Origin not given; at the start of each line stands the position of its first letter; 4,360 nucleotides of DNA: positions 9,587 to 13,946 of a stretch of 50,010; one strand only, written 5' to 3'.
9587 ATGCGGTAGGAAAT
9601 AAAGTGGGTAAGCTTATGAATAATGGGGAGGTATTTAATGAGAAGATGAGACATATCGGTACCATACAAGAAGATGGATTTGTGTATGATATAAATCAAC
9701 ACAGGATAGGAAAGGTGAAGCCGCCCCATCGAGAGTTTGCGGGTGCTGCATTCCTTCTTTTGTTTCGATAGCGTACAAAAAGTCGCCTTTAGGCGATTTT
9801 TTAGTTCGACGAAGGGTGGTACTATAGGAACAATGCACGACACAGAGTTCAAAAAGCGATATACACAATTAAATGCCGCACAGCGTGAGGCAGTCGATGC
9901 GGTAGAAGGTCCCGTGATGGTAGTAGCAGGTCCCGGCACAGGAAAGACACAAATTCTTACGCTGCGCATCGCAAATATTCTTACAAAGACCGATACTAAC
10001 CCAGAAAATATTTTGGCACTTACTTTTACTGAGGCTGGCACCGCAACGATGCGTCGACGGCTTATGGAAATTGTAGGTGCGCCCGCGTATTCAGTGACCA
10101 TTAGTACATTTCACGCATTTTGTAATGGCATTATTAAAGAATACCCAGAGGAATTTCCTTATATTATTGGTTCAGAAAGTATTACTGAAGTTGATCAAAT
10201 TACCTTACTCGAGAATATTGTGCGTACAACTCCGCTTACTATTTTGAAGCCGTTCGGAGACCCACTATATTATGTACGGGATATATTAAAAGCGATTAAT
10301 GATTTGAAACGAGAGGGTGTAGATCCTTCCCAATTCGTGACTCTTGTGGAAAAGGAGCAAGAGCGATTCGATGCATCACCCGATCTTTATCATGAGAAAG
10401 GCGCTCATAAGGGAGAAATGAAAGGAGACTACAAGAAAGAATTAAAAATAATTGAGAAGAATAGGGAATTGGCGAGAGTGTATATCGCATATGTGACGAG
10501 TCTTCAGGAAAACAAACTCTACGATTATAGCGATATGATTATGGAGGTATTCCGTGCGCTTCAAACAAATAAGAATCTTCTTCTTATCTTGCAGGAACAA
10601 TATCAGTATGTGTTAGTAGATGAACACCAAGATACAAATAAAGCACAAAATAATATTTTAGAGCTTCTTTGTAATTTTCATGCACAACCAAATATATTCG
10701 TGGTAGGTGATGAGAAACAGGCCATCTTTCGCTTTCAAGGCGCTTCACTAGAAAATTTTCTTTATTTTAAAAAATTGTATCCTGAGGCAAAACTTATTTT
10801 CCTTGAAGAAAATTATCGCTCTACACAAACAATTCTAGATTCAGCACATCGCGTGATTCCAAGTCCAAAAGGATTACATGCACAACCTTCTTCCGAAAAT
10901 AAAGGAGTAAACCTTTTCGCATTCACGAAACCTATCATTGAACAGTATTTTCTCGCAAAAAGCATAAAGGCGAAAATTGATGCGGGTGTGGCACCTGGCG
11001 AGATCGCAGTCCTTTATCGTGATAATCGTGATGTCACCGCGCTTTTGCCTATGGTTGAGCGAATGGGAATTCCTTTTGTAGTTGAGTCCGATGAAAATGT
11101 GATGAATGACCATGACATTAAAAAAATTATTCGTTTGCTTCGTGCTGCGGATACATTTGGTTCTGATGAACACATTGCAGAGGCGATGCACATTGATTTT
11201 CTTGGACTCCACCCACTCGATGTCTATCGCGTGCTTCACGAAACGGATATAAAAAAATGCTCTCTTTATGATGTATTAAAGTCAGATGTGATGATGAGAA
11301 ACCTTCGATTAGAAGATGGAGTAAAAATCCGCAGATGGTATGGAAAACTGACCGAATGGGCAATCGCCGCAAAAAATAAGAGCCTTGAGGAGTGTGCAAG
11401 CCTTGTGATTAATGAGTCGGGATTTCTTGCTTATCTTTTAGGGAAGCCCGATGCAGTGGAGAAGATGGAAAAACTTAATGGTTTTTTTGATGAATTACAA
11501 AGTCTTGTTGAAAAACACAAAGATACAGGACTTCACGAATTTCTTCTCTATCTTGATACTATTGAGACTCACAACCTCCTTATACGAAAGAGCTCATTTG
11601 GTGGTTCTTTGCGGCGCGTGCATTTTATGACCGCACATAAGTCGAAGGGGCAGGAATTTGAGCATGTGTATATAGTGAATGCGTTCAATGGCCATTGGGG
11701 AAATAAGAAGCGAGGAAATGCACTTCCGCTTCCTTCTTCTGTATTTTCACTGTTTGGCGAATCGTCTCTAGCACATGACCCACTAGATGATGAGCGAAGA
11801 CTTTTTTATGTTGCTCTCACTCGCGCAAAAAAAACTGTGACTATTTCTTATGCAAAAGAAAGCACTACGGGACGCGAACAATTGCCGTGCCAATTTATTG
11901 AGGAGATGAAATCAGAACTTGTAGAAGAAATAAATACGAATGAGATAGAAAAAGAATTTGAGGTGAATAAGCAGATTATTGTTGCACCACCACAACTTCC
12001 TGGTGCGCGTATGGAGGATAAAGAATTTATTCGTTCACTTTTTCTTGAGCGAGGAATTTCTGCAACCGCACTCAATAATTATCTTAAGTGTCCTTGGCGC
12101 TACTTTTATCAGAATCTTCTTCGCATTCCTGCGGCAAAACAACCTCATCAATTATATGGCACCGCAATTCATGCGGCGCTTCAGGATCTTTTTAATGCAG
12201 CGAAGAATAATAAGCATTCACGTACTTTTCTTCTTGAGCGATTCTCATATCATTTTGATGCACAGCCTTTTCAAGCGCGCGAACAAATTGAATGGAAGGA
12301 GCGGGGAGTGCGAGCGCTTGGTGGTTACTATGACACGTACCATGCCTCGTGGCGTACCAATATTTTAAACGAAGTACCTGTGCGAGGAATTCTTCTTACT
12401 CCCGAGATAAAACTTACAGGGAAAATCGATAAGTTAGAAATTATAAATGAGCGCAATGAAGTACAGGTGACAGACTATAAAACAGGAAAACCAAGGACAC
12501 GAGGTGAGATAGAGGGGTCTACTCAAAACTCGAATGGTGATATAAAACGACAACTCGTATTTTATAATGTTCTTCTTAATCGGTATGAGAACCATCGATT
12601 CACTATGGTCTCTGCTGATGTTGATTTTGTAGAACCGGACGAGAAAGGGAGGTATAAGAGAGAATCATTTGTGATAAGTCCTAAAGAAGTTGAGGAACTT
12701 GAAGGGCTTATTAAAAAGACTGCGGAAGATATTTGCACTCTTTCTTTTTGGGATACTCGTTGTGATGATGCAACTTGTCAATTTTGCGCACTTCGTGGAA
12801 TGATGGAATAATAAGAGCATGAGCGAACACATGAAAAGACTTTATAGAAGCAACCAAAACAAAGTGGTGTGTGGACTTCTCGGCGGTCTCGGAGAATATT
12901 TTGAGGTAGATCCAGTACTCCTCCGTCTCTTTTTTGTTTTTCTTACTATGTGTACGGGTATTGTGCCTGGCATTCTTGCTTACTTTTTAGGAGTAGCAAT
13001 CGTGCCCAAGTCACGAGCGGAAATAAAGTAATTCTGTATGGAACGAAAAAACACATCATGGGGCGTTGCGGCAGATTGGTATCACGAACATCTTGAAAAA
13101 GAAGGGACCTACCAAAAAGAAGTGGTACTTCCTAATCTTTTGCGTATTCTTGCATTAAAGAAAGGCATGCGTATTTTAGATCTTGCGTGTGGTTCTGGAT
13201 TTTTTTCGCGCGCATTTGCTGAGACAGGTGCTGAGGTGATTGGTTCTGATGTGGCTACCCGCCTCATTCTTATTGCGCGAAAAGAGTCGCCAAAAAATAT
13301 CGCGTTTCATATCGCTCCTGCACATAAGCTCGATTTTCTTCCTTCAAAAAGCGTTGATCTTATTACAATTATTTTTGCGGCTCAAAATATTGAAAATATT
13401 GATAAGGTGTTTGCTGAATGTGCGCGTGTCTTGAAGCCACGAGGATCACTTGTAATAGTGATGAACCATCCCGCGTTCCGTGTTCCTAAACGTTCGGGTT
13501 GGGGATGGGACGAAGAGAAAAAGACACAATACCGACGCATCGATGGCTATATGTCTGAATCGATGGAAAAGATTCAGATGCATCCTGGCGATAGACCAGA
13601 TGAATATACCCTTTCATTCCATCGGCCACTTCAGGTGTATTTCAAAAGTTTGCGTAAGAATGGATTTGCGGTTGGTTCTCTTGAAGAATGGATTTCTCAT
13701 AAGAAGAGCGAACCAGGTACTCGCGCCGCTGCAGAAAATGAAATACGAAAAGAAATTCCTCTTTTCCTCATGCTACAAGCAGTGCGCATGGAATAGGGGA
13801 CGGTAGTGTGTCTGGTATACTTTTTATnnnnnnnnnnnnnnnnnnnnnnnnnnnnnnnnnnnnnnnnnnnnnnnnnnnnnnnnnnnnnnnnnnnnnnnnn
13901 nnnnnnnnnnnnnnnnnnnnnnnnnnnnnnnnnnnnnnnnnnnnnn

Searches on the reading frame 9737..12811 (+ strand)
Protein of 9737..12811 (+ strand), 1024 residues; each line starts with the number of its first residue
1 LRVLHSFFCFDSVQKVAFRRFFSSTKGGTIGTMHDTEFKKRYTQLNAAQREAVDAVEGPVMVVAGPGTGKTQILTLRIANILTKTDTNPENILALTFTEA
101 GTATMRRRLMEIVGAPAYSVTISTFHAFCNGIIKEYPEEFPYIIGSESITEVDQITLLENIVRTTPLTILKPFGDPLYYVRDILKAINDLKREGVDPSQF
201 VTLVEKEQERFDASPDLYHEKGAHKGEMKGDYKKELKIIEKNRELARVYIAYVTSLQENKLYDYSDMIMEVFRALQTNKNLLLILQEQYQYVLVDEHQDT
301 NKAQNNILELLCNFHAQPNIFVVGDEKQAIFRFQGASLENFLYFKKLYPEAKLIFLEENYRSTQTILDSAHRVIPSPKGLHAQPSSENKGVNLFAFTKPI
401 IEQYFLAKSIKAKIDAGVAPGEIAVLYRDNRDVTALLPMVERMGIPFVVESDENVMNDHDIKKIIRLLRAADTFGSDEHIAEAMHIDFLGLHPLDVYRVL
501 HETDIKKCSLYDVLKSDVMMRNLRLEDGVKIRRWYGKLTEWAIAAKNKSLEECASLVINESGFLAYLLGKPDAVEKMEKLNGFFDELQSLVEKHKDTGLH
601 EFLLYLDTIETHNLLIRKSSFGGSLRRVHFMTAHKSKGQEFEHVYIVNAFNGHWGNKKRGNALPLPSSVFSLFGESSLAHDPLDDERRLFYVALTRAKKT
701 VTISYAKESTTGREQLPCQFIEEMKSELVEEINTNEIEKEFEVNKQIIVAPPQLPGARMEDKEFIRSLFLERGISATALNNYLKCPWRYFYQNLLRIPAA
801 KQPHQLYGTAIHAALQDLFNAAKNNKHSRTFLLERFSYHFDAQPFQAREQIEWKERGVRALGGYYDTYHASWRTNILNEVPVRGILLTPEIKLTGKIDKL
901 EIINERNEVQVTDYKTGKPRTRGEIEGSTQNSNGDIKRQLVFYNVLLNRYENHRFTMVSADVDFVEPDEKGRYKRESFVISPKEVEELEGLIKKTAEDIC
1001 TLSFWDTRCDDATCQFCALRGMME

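Call 12: search_protein_families(library=phrogs, proteins=[window:9737-12811:+], max_evalue=0.001)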
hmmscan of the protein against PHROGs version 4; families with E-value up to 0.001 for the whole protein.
window:9737-12811:+ (1024 aa): 5 families
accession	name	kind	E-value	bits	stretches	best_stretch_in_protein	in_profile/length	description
phrog_1967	-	DNA, RNA and nucleotide metabolism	2.3e-97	328.4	1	34-743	142-705/776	DNA helicase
phrog_69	-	DNA, RNA and nucleotide metabolism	2e-13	51.2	1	774-1018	90-318/501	exonuclease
phrog_25205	-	unknown function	1.4e-10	41.1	0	45-135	4-96/607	-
phrog_1218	-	DNA, RNA and nucleotide metabolism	5.6e-10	40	1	777-948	13-186/364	exonuclease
phrog_325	-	DNA, RNA and nucleotide metabolism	9.6e-05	21.8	0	682-735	845-897/986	Dda-like helicase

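Call 66: search_protein_representatives(protein=window:9737-12811:+)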
Query: 1024 residues. Proteins with E-value up to 0.001 (for the whole library): 87699; up to 1e-10: 45983; up to 1e-30: 10441. The best 150 are listed.
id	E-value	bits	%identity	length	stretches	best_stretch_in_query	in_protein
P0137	0.0e+00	1344.7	60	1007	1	33-1023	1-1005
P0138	0.0e+00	1026.1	49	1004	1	37-1023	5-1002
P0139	0.0e+00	1024.6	51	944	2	240-1021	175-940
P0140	0.0e+00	1021.7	49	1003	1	37-1019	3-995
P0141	0.0e+00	1015.7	48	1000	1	36-1023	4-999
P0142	1.3e-297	1006.3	49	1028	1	37-1011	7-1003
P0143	1.0e-296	1003.3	49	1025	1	37-1023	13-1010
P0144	8.4e-296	1000.2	48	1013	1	37-1022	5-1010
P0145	7.7e-294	993.8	49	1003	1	36-1021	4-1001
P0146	7.9e-294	993.7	49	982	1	37-1020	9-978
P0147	1.9e-287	972.6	50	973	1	37-1023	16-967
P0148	1.6e-286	969.5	49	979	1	37-1023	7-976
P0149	2.2e-285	965.8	45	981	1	35-1020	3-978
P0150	9.7e-281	950.4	48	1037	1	33-1020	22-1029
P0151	3.0e-280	948.8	46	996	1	33-1023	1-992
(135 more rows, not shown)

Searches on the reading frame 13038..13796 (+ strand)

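Call 65: search_protein_families(library=pfam, proteins=[window:13038-13796:+], max_evalue=0.001)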
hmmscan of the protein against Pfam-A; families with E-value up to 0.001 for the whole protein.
window:13038-13796:+ (252 aa): 8 families
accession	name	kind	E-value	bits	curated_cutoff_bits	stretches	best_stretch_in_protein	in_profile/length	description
PF08241.18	Methyltransf_11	-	1.6e-19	70.8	21.2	1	47-140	1-95/95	Methyltransferase domain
PF13649.12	Methyltransf_25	-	2.9e-17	63.6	27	1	46-136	1-97/97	Methyltransferase domain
PF13847.12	Methyltransf_31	-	6.2e-15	55.6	27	1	41-140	2-109/145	Methyltransferase domain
PF01209.24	Ubie_methyltran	-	3.7e-12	46.5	20.1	1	36-141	41-152/233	ubiE/COQ5 methyltransferase family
PF13489.12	Methyltransf_23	-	4.1e-12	46.6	27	1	27-155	6-132/164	Methyltransferase domain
PF08242.18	Methyltransf_12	-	2.2e-11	44.8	30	1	47-138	1-98/98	Methyltransferase domain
PF05175.20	MTS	-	5.1e-06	26.7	23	1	34-144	23-142/170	Methyltransferase small domain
PF02353.26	CMAS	-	0.00019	21.3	27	1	34-140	54-164/273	Mycolic acid cyclopropane synthetase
